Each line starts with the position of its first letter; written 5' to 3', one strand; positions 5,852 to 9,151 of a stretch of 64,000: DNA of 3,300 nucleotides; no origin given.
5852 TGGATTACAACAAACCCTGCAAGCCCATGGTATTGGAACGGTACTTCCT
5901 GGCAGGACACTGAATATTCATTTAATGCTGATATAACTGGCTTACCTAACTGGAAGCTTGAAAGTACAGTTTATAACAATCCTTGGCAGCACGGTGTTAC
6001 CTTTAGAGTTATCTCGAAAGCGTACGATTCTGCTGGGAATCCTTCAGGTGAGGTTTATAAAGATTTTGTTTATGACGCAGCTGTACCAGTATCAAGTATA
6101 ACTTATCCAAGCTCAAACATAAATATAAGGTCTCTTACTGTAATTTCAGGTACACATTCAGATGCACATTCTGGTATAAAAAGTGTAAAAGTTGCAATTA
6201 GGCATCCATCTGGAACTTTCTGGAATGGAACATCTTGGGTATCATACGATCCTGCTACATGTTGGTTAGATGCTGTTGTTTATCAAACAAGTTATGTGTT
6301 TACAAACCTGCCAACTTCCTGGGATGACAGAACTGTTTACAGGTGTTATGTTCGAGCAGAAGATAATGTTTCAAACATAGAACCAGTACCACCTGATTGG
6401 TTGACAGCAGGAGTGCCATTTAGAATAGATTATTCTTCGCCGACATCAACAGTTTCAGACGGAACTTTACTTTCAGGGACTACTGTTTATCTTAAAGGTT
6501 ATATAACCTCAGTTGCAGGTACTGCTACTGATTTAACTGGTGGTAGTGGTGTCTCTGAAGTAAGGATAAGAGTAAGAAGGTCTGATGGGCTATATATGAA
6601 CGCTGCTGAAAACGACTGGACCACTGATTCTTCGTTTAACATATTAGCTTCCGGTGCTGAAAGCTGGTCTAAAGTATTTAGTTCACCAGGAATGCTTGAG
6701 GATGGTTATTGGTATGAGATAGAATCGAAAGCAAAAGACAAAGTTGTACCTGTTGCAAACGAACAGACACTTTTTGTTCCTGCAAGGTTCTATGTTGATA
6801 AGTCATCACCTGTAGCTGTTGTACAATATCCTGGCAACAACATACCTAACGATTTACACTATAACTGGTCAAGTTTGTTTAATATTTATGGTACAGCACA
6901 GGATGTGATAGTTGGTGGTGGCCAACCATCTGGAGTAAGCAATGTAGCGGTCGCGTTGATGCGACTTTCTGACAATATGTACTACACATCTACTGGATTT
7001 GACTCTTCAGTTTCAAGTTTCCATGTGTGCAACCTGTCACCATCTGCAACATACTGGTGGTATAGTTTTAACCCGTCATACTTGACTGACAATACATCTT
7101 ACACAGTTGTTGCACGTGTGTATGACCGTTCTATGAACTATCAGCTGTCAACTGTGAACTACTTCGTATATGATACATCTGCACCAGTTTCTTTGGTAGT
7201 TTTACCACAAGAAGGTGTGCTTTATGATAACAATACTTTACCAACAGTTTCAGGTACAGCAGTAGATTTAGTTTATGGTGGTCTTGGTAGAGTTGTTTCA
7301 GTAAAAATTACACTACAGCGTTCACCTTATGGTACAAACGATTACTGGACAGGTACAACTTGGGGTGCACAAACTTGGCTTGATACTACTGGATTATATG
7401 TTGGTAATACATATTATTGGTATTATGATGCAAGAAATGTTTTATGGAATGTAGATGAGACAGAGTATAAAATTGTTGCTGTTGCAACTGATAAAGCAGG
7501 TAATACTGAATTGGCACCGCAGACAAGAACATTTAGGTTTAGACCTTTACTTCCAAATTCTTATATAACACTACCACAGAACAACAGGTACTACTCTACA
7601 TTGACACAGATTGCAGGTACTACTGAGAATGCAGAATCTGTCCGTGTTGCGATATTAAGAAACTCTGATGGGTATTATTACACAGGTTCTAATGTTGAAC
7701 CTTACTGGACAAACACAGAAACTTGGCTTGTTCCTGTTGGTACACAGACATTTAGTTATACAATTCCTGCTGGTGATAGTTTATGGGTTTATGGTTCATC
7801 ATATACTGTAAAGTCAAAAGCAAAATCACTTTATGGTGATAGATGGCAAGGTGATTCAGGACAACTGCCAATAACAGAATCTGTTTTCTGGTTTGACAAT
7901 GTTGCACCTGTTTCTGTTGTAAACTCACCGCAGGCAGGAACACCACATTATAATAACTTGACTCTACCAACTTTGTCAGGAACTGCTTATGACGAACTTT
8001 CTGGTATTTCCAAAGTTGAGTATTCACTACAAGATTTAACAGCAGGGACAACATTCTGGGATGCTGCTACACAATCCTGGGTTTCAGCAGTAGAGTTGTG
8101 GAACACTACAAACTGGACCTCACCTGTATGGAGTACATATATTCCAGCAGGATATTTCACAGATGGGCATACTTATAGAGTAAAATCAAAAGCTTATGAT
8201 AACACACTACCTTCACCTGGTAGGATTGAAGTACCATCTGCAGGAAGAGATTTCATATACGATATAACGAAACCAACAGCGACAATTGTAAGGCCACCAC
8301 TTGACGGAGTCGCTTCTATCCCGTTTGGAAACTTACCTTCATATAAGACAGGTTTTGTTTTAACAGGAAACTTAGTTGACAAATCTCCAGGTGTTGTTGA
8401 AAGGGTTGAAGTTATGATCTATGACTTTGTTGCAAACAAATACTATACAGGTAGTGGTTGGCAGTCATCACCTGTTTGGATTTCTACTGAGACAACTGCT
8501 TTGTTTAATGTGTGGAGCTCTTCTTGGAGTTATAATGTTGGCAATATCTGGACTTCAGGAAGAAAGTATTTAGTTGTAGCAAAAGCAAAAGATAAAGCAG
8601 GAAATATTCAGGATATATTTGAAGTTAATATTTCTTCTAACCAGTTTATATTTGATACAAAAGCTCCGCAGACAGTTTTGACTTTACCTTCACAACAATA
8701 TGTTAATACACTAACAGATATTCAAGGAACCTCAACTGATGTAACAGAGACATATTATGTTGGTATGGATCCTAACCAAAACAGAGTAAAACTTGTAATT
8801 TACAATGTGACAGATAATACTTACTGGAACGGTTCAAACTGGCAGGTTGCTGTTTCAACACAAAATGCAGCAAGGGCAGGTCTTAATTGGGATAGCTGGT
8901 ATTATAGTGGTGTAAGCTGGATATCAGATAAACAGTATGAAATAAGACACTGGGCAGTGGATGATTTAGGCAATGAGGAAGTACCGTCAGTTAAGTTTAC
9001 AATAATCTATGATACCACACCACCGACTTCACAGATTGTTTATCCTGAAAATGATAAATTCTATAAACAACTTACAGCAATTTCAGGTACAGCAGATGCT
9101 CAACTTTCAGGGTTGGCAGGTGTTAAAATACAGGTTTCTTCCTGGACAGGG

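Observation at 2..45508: Giant (>15,168-aa) multi-zone surface protein gene occupying 71% of the window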

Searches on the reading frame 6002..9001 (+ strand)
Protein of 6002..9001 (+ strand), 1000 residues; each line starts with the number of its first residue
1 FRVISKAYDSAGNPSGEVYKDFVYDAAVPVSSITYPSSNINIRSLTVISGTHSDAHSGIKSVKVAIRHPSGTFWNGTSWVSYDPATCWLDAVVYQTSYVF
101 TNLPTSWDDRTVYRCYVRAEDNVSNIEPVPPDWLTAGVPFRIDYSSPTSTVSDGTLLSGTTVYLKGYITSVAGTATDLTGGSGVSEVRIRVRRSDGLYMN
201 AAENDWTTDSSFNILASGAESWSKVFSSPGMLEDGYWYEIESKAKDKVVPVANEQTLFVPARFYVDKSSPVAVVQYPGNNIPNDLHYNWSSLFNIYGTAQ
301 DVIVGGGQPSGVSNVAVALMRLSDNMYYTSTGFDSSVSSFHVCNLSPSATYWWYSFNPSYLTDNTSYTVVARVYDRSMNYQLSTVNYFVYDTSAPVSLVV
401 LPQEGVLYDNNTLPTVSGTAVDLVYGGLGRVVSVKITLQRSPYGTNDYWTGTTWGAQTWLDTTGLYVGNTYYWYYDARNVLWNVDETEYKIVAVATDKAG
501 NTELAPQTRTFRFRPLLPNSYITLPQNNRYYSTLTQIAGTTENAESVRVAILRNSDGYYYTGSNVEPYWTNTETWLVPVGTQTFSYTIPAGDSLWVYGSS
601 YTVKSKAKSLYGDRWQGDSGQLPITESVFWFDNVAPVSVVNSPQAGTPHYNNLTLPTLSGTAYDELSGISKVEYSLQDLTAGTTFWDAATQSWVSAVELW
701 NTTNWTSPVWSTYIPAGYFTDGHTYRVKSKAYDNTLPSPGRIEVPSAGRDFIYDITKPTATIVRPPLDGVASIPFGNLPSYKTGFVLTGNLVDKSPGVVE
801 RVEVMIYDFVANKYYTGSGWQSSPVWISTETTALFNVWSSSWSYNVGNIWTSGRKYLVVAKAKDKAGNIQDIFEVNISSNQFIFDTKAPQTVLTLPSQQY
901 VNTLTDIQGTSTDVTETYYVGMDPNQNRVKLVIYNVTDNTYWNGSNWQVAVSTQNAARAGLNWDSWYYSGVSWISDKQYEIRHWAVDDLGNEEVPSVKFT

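Call 5: search_protein_families(library=pfam, proteins=[window:6002-9001:+], max_evalue=0.01)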
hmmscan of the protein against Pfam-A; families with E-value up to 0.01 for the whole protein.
window:6002-9001:+ (1000 aa): 1 family
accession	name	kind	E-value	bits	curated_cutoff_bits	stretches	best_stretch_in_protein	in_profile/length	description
PF19077.6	Big_13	-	0.0015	19.4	27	0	839-871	61-92/102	Bacterial Ig-like domain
